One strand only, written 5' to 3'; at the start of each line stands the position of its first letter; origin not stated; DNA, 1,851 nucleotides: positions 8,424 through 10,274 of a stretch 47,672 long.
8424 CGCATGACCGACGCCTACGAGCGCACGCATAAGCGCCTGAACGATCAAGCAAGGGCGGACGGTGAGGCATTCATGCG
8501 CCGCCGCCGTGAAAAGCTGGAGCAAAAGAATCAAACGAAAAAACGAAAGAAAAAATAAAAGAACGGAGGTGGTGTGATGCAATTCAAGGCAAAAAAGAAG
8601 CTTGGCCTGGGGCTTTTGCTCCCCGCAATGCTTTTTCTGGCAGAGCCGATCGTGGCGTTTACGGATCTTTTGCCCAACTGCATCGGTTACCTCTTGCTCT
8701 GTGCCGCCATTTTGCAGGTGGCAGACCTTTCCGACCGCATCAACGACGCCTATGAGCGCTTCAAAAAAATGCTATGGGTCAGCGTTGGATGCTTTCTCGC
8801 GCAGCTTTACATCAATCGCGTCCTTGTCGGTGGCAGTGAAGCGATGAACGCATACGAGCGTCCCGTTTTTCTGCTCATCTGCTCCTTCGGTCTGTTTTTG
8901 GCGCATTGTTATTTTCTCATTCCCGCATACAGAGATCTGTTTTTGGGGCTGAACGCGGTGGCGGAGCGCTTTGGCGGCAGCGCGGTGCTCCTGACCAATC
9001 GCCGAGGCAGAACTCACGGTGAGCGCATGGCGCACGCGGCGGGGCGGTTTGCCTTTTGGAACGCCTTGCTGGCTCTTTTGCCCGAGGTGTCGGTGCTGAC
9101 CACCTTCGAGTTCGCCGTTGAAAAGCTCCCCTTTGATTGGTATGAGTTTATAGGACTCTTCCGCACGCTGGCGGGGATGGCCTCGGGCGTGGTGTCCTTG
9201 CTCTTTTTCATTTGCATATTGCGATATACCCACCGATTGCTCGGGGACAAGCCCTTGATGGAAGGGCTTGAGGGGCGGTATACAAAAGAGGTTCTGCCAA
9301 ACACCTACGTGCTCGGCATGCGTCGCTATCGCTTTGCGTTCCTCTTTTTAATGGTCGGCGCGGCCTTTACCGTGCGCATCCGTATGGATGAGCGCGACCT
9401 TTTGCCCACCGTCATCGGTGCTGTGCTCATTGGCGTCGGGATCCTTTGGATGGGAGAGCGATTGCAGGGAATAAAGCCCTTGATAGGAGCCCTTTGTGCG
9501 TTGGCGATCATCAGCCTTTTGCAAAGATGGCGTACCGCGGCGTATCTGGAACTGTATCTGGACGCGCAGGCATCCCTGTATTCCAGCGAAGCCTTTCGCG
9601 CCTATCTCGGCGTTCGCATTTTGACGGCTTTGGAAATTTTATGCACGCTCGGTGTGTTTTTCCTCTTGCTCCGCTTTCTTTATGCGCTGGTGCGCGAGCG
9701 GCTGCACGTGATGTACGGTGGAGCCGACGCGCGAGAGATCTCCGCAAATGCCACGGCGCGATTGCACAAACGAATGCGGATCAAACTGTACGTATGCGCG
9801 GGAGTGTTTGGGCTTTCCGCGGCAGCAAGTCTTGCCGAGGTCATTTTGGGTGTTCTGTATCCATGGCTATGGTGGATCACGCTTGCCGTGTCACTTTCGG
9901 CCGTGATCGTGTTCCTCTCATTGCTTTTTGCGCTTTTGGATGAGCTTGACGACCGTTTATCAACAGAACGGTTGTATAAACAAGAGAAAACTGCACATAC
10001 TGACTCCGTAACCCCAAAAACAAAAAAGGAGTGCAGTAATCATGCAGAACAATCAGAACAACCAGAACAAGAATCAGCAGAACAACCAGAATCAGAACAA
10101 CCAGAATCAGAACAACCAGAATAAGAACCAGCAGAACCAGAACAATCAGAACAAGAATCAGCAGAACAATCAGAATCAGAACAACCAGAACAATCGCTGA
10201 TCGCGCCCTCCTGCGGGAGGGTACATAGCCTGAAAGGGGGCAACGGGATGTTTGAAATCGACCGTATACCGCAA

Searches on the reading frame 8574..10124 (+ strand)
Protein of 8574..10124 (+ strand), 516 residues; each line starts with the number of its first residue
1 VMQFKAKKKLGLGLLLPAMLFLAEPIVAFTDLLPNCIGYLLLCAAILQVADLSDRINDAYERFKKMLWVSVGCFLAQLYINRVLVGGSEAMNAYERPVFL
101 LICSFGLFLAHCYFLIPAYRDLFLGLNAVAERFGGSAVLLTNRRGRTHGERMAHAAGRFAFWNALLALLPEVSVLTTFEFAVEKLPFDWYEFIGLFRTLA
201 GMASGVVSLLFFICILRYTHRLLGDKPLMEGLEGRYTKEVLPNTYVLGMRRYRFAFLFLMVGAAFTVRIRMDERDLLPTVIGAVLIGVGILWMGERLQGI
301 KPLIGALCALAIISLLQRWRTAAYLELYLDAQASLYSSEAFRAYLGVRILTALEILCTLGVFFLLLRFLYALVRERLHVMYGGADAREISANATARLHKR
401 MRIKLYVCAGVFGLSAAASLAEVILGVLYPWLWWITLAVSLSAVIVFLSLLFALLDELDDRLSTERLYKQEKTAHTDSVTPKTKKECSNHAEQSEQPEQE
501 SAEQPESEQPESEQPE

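Call 3: search_protein_families(library=pfam, proteins=[window:8574-10124:+], max_evalue=0.1)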
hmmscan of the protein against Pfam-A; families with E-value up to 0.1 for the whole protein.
window:8574-10124:+ (516 aa): 0 families

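Call 9: search_protein_families(library=ncbifam, proteins=[window:8574-10124:+], max_evalue=0.01)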
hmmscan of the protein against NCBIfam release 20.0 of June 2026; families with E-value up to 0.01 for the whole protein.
window:8574-10124:+ (516 aa): 0 families

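Call 17: find_homologous_proteins(query=window:8574-10124:+)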
Query window:8574-10124:+ (516 aa): 21 proteins with E <= 0.001 among 8000 candidates.
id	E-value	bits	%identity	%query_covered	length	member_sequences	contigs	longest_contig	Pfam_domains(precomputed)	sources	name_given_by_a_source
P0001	0.0e+0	1141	100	100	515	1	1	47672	-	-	-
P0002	1.7e-254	863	77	99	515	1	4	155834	-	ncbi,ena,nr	ncbi:MAG: hypothetical protein IJW29_00860 [Clostridia bacterium]|nr:hypothetical protein [Clostridi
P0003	1.0e-249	847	74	100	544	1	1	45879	-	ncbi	-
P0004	1.6e-200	685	63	98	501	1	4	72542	-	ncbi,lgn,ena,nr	ncbi:MAG: hypothetical protein IJW30_00390 [Clostridia bacterium]|nr:hypothetical protein [Clostridi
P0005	8.4e-196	670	62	95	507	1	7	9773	-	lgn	-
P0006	1.9e-109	385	42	90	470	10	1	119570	-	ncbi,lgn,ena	-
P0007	3.8e-108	380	42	90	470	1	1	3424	-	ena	-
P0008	3.6e-107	377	42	88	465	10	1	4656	-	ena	-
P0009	4.1e-107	377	41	90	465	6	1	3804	-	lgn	-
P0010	3.3e-106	374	41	91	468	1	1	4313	-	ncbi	-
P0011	3.6e-106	374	43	91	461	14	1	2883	-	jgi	jgi:hypothetical protein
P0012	1.2e-105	372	42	91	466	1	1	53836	-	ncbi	-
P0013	1.3e-105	372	41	91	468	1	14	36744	-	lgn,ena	-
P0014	1.7e-104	368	41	91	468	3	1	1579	-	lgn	-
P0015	1.9e-104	368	40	91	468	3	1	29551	-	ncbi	-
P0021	5.2e-86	307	39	93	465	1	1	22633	-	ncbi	-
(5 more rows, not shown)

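Call 18: find_encoding_contigs(protein=P0006, flank=10000, max_places=2)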
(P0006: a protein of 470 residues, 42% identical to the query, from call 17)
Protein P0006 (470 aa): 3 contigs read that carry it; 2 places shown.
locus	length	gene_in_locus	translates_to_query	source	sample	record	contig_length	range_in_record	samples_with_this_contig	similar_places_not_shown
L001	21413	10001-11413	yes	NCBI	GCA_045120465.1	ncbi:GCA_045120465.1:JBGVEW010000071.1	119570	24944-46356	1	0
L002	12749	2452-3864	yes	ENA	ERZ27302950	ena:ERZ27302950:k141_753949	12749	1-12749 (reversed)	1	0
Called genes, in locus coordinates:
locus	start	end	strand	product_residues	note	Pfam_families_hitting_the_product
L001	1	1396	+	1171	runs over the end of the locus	PF02811:PHP, PF07733:DNA_pol3_alpha, PF17657:DNA_pol3_finger, PF14579:HHH_6, PF01336:tRNA_anti-codon, PF13742:tRNA_anti_2 (weak)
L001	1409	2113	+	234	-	PF00702:Hydrolase, PF13419:HAD_2, PF13242:Hydrolase_like (weak)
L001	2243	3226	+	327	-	PF01381:HTH_3, PF07022:Phage_CI_repr (weak), PF12844:HTH_19, PF13560:HTH_31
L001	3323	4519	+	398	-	PF00890:FAD_binding_2 (weak), PF01134:GIDA (weak), PF01266:DAO (weak), PF12831:FAD_oxidored, PF13450:NAD_binding_8, PF12831:FAD_oxidored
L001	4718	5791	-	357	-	PF03054:tRNA_Me_trans, PF20259:tRNA_Me_trans_M, PF20258:tRNA_Me_trans_C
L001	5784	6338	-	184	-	PF00588:SpoU_methylase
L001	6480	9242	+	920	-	PF07517:SecA_DEAD, PF00270:DEAD (weak), PF01043:SecA_PP_bind, PF21090:P-loop_SecA, PF07516:SecA_SW, PF02810:SEC-C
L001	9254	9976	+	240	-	-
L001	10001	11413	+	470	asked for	-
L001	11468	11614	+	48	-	-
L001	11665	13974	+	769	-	PF00664:ABC_membrane, PF00005:ABC_tran, PF02463:SMC_N (faint)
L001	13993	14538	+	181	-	PF08909:DUF1854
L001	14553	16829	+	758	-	PF00664:ABC_membrane, PF00005:ABC_tran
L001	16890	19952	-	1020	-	PF00005:ABC_tran, PF02463:SMC_N (faint), PF02687:FtsX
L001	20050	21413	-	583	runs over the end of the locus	PF00664:ABC_membrane, PF00005:ABC_tran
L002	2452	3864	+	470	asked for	-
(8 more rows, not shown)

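Call 19: find_encoding_contigs(protein=P0004, flank=10000, max_places=2)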
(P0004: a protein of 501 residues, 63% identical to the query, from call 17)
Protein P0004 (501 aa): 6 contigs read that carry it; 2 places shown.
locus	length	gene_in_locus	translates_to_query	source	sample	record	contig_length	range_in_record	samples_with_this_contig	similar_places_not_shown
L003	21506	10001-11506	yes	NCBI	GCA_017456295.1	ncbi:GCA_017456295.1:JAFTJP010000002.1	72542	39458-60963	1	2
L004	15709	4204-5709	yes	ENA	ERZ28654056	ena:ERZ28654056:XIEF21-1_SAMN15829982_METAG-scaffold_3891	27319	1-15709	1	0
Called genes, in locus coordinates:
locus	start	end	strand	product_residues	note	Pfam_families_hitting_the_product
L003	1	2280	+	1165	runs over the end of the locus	PF02811:PHP, PF07733:DNA_pol3_alpha, PF17657:DNA_pol3_finger, PF14579:HHH_6, PF13742:tRNA_anti_2 (weak), PF01336:tRNA_anti-codon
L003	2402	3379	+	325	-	PF01381:HTH_3, PF12844:HTH_19, PF13560:HTH_31 (weak), PF07022:Phage_CI_repr (faint)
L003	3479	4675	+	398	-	PF00890:FAD_binding_2 (faint), PF01134:GIDA (weak), PF01266:DAO (faint), PF12831:FAD_oxidored, PF13450:NAD_binding_8 (weak), PF12831:FAD_oxidored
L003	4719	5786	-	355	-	PF03054:tRNA_Me_trans, PF20259:tRNA_Me_trans_M, PF20258:tRNA_Me_trans_C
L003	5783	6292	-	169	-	PF00588:SpoU_methylase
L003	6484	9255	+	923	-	PF07517:SecA_DEAD, PF00270:DEAD (weak), PF01043:SecA_PP_bind, PF21090:P-loop_SecA, PF07516:SecA_SW, PF02810:SEC-C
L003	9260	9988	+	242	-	-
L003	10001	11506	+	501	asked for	-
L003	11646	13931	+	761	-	PF00664:ABC_membrane, PF00005:ABC_tran, PF02463:SMC_N (faint)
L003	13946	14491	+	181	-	PF08909:DUF1854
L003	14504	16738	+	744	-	PF00664:ABC_membrane, PF00005:ABC_tran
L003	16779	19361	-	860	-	PF00005:ABC_tran, PF02687:FtsX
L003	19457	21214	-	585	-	PF00664:ABC_membrane, PF00005:ABC_tran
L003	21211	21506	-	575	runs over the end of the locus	PF00664:ABC_membrane, PF00005:ABC_tran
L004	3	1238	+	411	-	?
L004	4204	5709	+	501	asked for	-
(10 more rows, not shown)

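Call 20: find_encoding_contigs(protein=P0021, flank=10000, max_places=2)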
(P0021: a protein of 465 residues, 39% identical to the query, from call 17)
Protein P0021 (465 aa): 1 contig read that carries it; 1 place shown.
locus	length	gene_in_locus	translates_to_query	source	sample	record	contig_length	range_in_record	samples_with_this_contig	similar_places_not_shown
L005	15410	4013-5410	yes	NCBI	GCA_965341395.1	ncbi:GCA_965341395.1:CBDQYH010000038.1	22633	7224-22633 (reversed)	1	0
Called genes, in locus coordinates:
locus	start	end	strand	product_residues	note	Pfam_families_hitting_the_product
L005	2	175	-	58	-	?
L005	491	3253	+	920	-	PF07517:SecA_DEAD, PF00270:DEAD (weak), PF01043:SecA_PP_bind, PF21090:P-loop_SecA, PF07516:SecA_SW, PF02810:SEC-C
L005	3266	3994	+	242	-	-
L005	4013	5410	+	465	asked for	-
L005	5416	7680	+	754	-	PF00664:ABC_membrane, PF00005:ABC_tran, PF02463:SMC_N (weak)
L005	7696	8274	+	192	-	PF08909:DUF1854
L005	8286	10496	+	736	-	PF00664:ABC_membrane, PF00005:ABC_tran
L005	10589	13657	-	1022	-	PF00005:ABC_tran, PF02463:SMC_N (faint), PF13304:AAA_21 (faint), PF02687:FtsX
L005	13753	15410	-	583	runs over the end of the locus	PF00664:ABC_membrane, PF00005:ABC_tran, PF02463:SMC_N (faint), PF00004:AAA (faint)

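Call 44: search_protein_families(library=pfam, alignment_id=A3, max_evalue=0.1)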
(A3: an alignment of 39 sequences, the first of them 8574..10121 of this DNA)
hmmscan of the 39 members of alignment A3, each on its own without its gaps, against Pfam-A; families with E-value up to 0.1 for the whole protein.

A. member 1, window:8574-10121:+ (516 aa): 0 families

B. families by the number of members that match (of 39 scanned): 19 families
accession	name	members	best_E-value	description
PF19762.4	DUF6249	8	0.00064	Domain of unknown function (DUF6249)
PF23778.1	Phage_holin_2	3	0.0093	Putative phage holin family 2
PF04123.18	DUF373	1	2.6e-05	Domain of unknown function (DUF373)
PF11026.13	DUF2721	1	3.6e-05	Protein of unknown function (DUF2721)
PF15894.10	SgrT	1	7.4e-05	Inhibitor of glucose uptake transporter SgrT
PF20394.4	DUF6688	1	0.0022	DUF6688 N-terminal domain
PF14007.11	YtpI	1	0.0023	YtpI-like protein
PF18303.6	Saf_2TM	1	0.0035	SAVED-fused 2TM effector domain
PF12650.12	DUF3784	1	0.0045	Domain of unknown function (DUF3784)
PF03729.18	DUF308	1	0.011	Short repeat of unknown function (DUF308)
PF03596.19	Cad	1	0.018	Cadmium resistance transporter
PF02535.28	Zip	1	0.023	ZIP Zinc transporter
PF13273.12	DUF4064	1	0.026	Protein of unknown function (DUF4064)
PF22251.1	PFF1_TM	1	0.03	Vacuolar membrane protease, transmembrane domain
PF15158.11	TMEM249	1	0.041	Cation channel sperm-associated auxiliary subunit TMEM249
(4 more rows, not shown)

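Call 47: search_solved_structures(query=A3, max_evalue=1)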
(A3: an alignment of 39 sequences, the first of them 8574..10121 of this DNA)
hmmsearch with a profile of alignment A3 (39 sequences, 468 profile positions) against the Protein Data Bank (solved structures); distinct sequences matched with E-value up to 1: 0.

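Call 61: predict_structure(alignment_id=A4)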
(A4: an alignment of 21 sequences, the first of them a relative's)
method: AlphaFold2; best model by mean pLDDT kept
length: 515 residues; sequences in the alignment: 21
mean_pLDDT: 72.7   pTM: 0.66
mean pLDDT of the five models: 72.7, 69.9, 68.7, 68.3, 66.4
residues with pLDDT >= 90: 35; 70-90: 298; 50-70: 116; < 50: 66
segments of 3 or more residues with pLDDT < 50: 1-7, 24-30, 85-90, 473-515
pLDDT, mean of each block of 10 residues (from residue 1): 46 65 51 68 74 83 82 69 51 69 83 87 85 73 77 86 78 58 60 75 82 83 78 67 68 84 71 65 86 75 89 86 76 73 86 90 91 77 73 87 93 90 77 83 90 83 60 44 38 32 32 35
secondary structure, 60 per line:
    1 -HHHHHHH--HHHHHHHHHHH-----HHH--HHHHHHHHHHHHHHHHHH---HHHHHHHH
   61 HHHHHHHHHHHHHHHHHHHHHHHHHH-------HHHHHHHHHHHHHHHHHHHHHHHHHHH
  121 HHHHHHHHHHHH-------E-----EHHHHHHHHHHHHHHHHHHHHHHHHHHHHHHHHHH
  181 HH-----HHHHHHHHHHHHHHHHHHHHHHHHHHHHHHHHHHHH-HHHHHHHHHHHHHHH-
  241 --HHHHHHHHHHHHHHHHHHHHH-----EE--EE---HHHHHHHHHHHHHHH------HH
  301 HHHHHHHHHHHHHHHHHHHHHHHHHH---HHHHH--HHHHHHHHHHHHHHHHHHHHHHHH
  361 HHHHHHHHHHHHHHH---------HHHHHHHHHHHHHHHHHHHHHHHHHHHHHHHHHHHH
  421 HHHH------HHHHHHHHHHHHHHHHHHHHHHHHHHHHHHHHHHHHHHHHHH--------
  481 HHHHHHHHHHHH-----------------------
elements in order: H2-8 H11-21 H32-49 H53-86 H94-132 H147-182 H188-223 H225-239 H243-263 H278-292 H299-326 H330-334 H337-375 H385-424 H431-472 H481-492

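Call 65: fold_search(model_id=the predicted structure, library=pdb)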
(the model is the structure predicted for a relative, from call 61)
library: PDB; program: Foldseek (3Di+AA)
matches with E <= 10: 105; with E <= 0.001: 0
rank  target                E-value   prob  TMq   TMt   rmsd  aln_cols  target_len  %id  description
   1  4z34                  1.3e-01  0.25  0.13  0.17  24.8       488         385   11  Crystal Structure of Human Lysophosphatidic Acid Receptor 1 in complex with ONO9780307 (released 2015-06-03)
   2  4z36                  1.6e-01  0.20  0.12  0.16  24.9       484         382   10  Crystal Structure of Human Lysophosphatidic Acid Receptor 1 in complex with ONO-3080573 (released 2015-06-03)
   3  4z35                  1.9e-01  0.16  0.12  0.15  25.1       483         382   11  Crystal Structure of Human Lysophosphatidic Acid Receptor 1 in complex with ONO-9910539 (released 2015-06-03)
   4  9a6h_B                6.3e-01  0.08  0.10  0.11  25.4       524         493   11  Integrative model of MRPA-MRPD by crosslinking MS and deep learning (released 2024-09-18)
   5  5v54_B                8.4e-01  0.08  0.12  0.15  28.6       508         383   12  Crystal structure of 5-HT1B receptor in complex with methiothepin (released 2018-02-07)
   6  7oy2_C                9.6e-01  0.10  0.15  0.16  27.6       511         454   12  High resolution structure of cytochrome bd-II oxidase from E. coli (released 2021-12-15)
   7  9jro_A                1.0e+00  0.08  0.12  0.14  28.7       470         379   11  Structural Insights into Selective Antagonism of PF04418948 and EP2 Prostaglandin Receptor (released 2025-10-22)
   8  4iar                  1.2e+00  0.10  0.16  0.20  26.4       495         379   10  Crystal structure of the chimeric protein of 5-HT1B-BRIL in complex with ergotamine (PSI Community Target) (released 2013-03-13)
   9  5v54_A                1.2e+00  0.04  0.09  0.12  29.0       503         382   12  Crystal structure of 5-HT1B receptor in complex with methiothepin (released 2018-02-07)
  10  7m8w                  1.4e+00  0.08  0.14  0.16  29.4       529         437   14  XFEL crystal structure of the prostaglandin D2 receptor CRTH2 in complex with 15R-methyl-PGD2 (released 2021-08-25)
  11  5y50                  1.4e+00  0.07  0.15  0.17  24.7       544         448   13  Crystal structure of eukaryotic MATE transporter AtDTX14 (released 2017-12-06)
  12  4iaq                  1.5e+00  0.07  0.15  0.19  27.4       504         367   11  Crystal structure of the chimeric protein of 5-HT1B-BRIL in complex with dihydroergotamine (PSI Community Target) (released 2013-03-13)
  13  5ic0                  1.5e+00  0.04  0.10  0.11  28.9       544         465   12  Structural analysis of a talin triple domain module (released 2016-05-18)
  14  9hdd_A                1.5e+00  0.08  0.14  0.17  25.9       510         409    9  Sla2 C-terminal region (Residues 560-968) (REND and THATCH domains) (released 2025-05-21)
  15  7pp1                  1.6e+00  0.13  0.15  0.19  25.6       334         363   12  Crystal structure of the P2Y12 receptor in complex with the inverse agonist selatogrel. (released 2022-11-02)
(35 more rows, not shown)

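Call 67: search_protein_representatives(alignment_id=A4)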
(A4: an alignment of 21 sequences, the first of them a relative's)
Query: 21 sequences, 469 profile positions. Proteins with E-value up to 0.001 (for the whole library): 1074; up to 1e-10: 848; up to 1e-30: 319. The best 150 are listed.
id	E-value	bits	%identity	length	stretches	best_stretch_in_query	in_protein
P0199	6.5e-232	786.8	-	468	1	1-468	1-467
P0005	7.2e-210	714.1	-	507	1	1-469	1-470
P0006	1.9e-201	686.4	-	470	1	1-467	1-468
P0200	1.4e-157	541.7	-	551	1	1-467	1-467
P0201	4.0e-153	527.0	-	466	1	1-467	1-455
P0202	1.8e-148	511.7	-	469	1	1-467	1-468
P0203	2.6e-144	498.0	-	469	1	1-467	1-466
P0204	8.8e-137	473.1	-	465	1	1-466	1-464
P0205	6.3e-134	463.7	-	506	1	1-466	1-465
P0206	6.9e-134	463.6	-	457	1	8-454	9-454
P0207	2.6e-132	458.4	-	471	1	1-466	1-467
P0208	6.5e-132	457.1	-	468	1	1-462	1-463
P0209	4.1e-123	428.1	-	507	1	1-468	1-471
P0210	6.7e-121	420.8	-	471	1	1-468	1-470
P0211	1.1e-119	416.8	-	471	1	1-468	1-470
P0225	6.1e-102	358.3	-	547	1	1-467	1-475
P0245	2.0e-80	287.3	-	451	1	5-458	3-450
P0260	6.6e-63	229.6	-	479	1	7-459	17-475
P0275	3.8e-60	220.4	-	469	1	5-424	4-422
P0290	1.0e-57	212.5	-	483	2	127-454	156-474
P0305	2.4e-55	204.6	-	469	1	3-449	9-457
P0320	4.7e-53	197.1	-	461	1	4-419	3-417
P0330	2.9e-51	191.2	-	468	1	4-460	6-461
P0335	2.7e-50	188.0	-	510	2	145-464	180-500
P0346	4.3e-48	180.7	-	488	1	1-376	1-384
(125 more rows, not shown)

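Call 68: find_encoding_contigs(protein=P0330, flank=8000, max_places=2)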
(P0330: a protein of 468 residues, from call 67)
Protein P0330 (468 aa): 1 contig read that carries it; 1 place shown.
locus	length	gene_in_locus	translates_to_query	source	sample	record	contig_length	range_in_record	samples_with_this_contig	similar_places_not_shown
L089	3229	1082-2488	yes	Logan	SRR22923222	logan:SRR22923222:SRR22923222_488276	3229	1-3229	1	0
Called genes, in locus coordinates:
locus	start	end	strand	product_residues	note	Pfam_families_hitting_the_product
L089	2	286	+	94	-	?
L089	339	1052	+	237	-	-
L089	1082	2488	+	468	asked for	-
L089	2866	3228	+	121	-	?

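Call 69: find_encoding_contigs(protein=P0260, flank=8000, max_places=2)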
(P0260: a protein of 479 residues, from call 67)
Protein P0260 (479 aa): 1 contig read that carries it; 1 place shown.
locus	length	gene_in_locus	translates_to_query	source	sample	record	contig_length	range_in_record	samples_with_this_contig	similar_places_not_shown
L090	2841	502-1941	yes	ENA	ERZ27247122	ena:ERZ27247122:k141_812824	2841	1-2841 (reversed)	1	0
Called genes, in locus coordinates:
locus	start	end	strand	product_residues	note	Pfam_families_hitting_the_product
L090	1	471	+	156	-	?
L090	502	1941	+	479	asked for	-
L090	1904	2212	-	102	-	-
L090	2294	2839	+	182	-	?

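Call 78: find_related_loci(query=A9, collection=metagenome_contigs, flank=10000)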
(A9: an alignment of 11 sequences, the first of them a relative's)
Query A9 (237 aa) in metagenome_contigs; peptide patterns used: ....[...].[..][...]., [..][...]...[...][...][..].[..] (x = any residue, [..] = any of these).
600 stretches matched a pattern (row limit reached: there are more); 60 encode a relative of the query (tblastn E <= 1e-3); 60 distinct loci.
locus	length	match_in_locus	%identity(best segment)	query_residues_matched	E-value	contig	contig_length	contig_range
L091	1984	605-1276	31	1-225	1e-35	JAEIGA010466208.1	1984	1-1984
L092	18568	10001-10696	30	1-233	1e-33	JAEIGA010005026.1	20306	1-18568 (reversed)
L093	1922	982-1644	28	1-222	1e-28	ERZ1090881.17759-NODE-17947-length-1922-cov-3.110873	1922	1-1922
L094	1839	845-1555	32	1-235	3e-28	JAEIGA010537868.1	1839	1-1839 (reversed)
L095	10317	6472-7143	31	1-230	3e-27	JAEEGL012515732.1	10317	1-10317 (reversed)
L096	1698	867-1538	28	1-228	9e-26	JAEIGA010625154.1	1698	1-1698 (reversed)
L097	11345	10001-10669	30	1-222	2e-24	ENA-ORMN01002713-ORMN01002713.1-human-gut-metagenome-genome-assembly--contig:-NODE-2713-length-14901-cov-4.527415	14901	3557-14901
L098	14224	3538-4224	28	1-222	3e-24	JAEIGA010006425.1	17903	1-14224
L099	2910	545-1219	29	1-222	2e-23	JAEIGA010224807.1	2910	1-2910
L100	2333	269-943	31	1-229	1e-22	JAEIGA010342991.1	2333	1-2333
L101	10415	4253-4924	31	1-227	3e-22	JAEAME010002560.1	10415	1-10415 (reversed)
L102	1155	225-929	28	1-237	4e-22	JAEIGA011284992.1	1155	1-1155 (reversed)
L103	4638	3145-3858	28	1-235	4e-21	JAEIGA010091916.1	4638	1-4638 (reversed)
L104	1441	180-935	27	1-237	6e-21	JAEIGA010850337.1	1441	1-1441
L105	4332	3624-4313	29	1-233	5e-19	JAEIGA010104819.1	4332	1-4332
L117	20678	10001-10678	26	1-230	4e-14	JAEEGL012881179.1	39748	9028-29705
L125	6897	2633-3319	27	1-235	7e-12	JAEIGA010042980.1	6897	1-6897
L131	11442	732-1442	26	1-231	3e-10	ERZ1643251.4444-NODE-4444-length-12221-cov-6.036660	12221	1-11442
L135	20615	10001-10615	23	1-216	2e-8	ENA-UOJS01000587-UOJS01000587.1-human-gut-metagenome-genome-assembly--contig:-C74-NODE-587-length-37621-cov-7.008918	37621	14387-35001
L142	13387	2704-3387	24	1-235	2e-6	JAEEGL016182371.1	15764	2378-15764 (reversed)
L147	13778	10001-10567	25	1-194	1e-5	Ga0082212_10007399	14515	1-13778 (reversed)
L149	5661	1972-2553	25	1-193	6e-5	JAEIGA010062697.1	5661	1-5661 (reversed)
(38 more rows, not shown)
